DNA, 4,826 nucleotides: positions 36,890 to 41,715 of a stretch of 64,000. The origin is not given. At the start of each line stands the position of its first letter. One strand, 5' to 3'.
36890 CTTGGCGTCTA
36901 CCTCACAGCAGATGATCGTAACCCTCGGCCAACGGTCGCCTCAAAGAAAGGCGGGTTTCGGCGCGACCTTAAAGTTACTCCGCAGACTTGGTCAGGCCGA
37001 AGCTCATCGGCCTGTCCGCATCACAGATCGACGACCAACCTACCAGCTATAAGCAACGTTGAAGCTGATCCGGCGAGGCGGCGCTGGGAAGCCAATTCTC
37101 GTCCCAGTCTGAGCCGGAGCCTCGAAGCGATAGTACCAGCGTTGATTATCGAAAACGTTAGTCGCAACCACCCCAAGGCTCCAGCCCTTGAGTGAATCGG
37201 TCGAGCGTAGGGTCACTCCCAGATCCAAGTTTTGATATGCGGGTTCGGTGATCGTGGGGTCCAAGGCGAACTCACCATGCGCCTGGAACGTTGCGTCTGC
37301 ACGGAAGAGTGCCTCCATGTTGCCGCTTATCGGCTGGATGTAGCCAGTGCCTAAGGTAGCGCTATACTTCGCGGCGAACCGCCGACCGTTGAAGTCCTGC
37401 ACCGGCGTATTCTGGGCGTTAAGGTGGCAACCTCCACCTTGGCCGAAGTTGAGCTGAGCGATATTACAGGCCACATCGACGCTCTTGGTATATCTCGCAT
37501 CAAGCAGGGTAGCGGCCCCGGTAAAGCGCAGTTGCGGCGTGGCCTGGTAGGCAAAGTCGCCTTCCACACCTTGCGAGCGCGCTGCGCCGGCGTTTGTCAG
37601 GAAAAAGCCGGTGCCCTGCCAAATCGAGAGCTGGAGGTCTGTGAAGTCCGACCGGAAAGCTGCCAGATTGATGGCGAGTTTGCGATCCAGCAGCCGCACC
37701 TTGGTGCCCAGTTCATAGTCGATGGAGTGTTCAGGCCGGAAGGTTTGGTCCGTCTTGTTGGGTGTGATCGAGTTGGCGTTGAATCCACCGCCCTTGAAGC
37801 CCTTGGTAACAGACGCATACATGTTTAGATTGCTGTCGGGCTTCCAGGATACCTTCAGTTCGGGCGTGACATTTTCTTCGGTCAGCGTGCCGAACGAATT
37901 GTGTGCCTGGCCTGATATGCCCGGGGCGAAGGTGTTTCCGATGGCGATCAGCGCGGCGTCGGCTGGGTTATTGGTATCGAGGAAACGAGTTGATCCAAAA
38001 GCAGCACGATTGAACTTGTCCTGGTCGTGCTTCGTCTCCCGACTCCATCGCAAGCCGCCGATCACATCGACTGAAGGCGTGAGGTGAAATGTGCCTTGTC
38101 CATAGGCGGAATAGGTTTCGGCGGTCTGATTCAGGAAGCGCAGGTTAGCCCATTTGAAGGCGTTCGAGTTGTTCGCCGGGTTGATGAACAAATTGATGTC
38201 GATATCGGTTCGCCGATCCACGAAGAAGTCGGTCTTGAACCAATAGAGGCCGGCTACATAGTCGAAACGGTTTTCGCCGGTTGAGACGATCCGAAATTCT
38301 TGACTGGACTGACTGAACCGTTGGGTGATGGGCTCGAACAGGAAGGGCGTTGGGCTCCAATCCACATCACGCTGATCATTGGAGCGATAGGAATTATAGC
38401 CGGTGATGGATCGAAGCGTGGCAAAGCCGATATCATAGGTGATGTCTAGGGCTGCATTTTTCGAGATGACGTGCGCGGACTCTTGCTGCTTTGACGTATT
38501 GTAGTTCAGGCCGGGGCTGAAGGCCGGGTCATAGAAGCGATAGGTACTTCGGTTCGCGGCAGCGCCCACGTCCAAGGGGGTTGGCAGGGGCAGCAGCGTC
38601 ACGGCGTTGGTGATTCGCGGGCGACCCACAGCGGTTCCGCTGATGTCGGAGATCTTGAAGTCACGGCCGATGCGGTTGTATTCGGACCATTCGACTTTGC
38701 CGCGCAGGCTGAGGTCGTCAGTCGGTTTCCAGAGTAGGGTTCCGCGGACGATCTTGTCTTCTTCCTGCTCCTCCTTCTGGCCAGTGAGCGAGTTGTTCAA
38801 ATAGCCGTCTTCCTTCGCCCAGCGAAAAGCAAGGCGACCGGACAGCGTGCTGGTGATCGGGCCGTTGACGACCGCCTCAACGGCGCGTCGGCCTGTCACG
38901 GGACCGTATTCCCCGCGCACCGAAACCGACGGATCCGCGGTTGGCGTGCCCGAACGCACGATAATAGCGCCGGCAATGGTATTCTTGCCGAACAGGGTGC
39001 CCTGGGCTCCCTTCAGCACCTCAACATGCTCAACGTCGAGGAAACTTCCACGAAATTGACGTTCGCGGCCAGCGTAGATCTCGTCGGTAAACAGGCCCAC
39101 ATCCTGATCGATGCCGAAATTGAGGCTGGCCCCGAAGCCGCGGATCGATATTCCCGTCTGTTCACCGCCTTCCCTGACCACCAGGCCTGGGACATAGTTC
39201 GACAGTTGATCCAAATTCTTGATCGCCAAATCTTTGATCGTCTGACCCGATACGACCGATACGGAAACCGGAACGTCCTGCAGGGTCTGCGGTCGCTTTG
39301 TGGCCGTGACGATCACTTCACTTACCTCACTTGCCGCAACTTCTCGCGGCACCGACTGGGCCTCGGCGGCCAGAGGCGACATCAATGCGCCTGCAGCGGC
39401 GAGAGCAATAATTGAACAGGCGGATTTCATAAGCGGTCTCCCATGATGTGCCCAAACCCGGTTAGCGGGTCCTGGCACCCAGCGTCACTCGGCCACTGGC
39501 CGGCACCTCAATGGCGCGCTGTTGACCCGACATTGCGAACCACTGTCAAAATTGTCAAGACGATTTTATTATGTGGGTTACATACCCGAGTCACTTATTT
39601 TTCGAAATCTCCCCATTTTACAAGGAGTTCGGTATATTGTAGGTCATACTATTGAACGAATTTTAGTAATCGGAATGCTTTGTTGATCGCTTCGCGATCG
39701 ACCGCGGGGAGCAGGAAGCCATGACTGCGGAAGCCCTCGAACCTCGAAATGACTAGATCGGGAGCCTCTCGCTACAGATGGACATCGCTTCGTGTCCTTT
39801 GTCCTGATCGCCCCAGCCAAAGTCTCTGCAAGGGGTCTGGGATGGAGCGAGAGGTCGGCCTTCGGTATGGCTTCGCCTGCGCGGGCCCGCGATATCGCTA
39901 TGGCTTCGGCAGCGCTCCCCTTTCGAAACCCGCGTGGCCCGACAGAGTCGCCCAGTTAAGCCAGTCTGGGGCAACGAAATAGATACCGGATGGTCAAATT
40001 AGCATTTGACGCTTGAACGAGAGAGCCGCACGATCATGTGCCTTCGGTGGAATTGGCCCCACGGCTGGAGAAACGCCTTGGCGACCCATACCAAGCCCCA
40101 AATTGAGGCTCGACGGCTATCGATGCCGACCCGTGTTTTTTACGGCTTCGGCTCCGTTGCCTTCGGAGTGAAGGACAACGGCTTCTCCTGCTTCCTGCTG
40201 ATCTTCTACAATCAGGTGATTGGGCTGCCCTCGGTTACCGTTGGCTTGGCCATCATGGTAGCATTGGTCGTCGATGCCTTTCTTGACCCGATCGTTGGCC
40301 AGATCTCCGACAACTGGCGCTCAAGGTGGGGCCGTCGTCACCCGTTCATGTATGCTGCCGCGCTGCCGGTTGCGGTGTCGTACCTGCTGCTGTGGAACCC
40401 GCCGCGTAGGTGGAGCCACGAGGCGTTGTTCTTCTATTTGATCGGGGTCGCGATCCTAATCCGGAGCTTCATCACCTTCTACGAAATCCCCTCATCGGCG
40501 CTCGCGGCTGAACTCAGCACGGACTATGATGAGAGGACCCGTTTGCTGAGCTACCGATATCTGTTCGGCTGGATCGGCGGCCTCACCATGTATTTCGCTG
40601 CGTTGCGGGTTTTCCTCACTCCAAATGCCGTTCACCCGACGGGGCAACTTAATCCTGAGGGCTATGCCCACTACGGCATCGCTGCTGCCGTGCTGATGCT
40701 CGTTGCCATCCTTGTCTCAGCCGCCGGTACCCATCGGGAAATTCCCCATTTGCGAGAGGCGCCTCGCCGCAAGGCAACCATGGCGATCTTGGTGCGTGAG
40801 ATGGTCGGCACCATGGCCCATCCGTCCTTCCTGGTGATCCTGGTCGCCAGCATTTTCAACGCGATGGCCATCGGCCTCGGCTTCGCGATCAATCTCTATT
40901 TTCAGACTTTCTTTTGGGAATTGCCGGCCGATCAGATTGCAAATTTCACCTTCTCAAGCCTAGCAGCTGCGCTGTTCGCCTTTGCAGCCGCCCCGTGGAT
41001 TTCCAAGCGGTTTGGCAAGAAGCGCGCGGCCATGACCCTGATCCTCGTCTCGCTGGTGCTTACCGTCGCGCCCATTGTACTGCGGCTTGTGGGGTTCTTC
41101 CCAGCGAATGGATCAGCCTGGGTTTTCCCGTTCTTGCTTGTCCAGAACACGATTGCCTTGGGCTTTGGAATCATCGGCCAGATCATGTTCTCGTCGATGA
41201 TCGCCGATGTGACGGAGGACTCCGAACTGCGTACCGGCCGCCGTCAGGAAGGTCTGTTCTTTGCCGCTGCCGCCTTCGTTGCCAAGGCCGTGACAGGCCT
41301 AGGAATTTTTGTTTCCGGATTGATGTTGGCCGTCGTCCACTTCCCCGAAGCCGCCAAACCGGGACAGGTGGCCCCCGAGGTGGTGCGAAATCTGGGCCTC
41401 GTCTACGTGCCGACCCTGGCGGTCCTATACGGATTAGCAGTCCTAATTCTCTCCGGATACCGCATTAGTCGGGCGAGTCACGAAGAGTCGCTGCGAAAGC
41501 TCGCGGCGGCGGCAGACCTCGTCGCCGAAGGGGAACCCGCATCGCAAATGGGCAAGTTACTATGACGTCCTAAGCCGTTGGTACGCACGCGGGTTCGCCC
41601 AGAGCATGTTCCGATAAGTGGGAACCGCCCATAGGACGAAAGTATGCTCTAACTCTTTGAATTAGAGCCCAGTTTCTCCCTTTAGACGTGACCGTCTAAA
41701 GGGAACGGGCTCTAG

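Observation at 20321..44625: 24-kb catabolic island for an unknown substrate, bracketed by two paralogous tandem-TetR regulators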

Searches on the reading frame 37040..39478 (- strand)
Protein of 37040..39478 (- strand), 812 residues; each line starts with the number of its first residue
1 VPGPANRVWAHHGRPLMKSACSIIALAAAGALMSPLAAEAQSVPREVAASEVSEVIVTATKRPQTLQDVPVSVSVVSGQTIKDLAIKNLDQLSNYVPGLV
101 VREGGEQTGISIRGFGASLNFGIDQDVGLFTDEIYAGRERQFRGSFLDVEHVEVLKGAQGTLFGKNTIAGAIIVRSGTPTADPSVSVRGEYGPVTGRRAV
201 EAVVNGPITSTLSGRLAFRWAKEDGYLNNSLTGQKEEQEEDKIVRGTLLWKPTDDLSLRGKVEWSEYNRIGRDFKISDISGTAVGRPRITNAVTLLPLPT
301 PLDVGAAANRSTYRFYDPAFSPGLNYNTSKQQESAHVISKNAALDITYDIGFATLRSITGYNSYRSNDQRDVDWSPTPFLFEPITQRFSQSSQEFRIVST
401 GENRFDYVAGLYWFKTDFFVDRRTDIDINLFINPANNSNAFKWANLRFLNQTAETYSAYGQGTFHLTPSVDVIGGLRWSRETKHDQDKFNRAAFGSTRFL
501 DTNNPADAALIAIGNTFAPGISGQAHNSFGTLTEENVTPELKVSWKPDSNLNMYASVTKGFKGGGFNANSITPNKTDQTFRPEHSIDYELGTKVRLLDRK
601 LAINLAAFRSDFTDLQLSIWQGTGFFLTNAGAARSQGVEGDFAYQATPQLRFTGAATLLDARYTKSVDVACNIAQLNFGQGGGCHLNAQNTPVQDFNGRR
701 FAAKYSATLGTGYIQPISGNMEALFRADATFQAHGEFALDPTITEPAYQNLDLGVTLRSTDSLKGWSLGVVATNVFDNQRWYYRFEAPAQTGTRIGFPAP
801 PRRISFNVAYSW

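Call 4: search_protein_families(library=pfam, proteins=[window:37040-39478:-])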
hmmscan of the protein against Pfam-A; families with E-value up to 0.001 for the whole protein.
window:37040-39478:- (812 aa): 2 families
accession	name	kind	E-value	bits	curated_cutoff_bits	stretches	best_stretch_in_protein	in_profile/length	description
PF00593.30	TonB_dep_Rec_b-barrel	-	3.9e-37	129.6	27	1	291-775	17-436/436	TonB dependent receptor-like, beta-barrel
PF07715.20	Plug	-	4.7e-17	62.9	23.9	1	66-171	2-107/107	TonB-dependent Receptor Plug Domain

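Call 6: search_protein_families(library=ncbifam, proteins=[window:37040-39478:-], max_evalue=0.00001)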
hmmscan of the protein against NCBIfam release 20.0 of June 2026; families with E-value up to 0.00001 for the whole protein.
window:37040-39478:- (812 aa): 19 families
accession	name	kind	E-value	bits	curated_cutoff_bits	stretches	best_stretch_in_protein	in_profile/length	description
TIGR01783.1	TonB-siderophor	subfamily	1.1e-39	136.6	223.5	2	529-670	400-537/649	TonB-dependent siderophore receptor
TIGR01785.1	TonB-hemin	subfamily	2.4e-25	89.1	316.85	1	53-812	2-677/677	TonB-dependent heme/hemoglobin receptor family protein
NF053590.1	TonB_dep_TOL0244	equivalog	9e-19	67.5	645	2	51-185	9-150/604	TOL_0244 family TonB-dependent receptor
NF041535.1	TonB_rec_PqqU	equivalog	3.1e-18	65.4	1200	2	537-667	422-554/676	TonB-dependent receptor PqqU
TIGR01786.1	TonB-hemlactrns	subfamily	8e-16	57.5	323.75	1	54-176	2-133/719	TonB-dependent hemoglobin/transferrin/lactoferrin family receptor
NF010010.0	PRK13483.1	equivalog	4.7e-15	54.6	927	1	36-176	17-162/660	ligand-gated channel protein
TIGR04056.1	OMP_RagA_SusC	subfamily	1.1e-14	53.8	368.25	1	50-198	76-226/981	SusC/RagA family TonB-linked outer membrane protein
NF007349.0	PRK09840.1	equivalog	2.9e-14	52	686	1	21-215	23-212/760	catecholate siderophore receptor Fiu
NF007465.0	PRK10044.1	equivalog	3.5e-13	48.6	803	1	19-187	25-197/726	ferrichrome porin FhuA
NF010038.0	PRK13513.1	equivalog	5e-12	45.2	942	1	33-190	16-178/659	ligand-gated channel protein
NF010650.0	PRK14049.1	equivalog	5.1e-10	38.2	904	1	52-268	65-273/729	ferrioxamine B receptor precursor protein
NF007478.2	PRK10064.1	equivalog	7.8e-10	37.6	745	1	37-172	13-153/663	catecholate siderophore receptor CirA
NF047944.1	FoxamRcptFoxA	equivalog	8.1e-10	37.6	1300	1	23-258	10-238/697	ferrioxamine B receptor FoxA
NF049960.1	siderphRecptFauA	equivalog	2.7e-09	36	900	1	46-229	54-235/727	TonB-dependent alcaligin siderophore receptor FauA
NF007447.0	PRK10003.1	equivalog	3.4e-09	35.6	666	1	27-229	39-238/727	ferric-rhodotorulic acid/ferric-coprogen receptor FhuE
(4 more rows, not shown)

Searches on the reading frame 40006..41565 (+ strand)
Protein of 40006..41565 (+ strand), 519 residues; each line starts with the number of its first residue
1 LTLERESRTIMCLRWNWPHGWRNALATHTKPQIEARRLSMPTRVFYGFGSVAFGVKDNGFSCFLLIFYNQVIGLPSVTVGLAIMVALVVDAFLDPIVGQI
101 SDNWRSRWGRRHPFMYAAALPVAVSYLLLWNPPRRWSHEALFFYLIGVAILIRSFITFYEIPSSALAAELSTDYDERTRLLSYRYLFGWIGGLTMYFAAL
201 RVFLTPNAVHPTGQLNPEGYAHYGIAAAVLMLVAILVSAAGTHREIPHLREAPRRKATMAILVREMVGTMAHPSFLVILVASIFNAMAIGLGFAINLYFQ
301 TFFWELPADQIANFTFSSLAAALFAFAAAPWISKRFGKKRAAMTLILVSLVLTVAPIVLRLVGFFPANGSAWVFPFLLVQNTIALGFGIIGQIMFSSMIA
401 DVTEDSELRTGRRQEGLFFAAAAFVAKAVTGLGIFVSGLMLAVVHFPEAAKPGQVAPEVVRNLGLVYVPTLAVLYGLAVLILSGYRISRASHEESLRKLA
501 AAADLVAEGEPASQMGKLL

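Call 4: search_protein_families(library=pfam, proteins=[window:40006-41565:+])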
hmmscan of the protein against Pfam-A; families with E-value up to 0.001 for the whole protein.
window:40006-41565:+ (519 aa): 2 families
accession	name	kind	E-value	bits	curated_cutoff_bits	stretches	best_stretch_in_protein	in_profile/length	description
PF13347.12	MFS_2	-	2.2e-95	320.1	27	1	45-489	1-427/427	MFS/sugar transport protein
PF07690.21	MFS_1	-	1.3e-12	47.7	33.4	1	57-403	12-323/347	Major Facilitator Superfamily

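Call 6: search_protein_families(library=ncbifam, proteins=[window:40006-41565:+], max_evalue=0.00001)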
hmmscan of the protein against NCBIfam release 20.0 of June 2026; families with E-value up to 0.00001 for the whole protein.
window:40006-41565:+ (519 aa): 6 families
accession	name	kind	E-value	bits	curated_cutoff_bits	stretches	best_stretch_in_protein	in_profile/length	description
TIGR00792.1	gph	subfamily_domain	1.6e-48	165.4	231.35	1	44-499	2-434/437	glycoside-pentoside-hexuronide (GPH):cation symporter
NF007237.0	PRK09669.1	subfamily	9.1e-37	126.7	610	1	37-508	5-451/461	putative symporter YagG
NF007749.0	PRK10429.1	equivalog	3.5e-28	98.7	456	1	37-476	2-425/473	melibiose:sodium transporter MelB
NF008526.0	PRK11462.1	equivalog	4.7e-27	94.9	836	1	37-486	5-428/460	glycoside-pentoside-hexuronide family transporter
NF007353.0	PRK09848.1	equivalog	9.8e-26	90.5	528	1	36-498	3-440/457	glucuronide transporter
TIGR01301.1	GPH_sucrose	subfamily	1.5e-07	30.7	511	1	44-128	5-90/476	sucrose/proton symporter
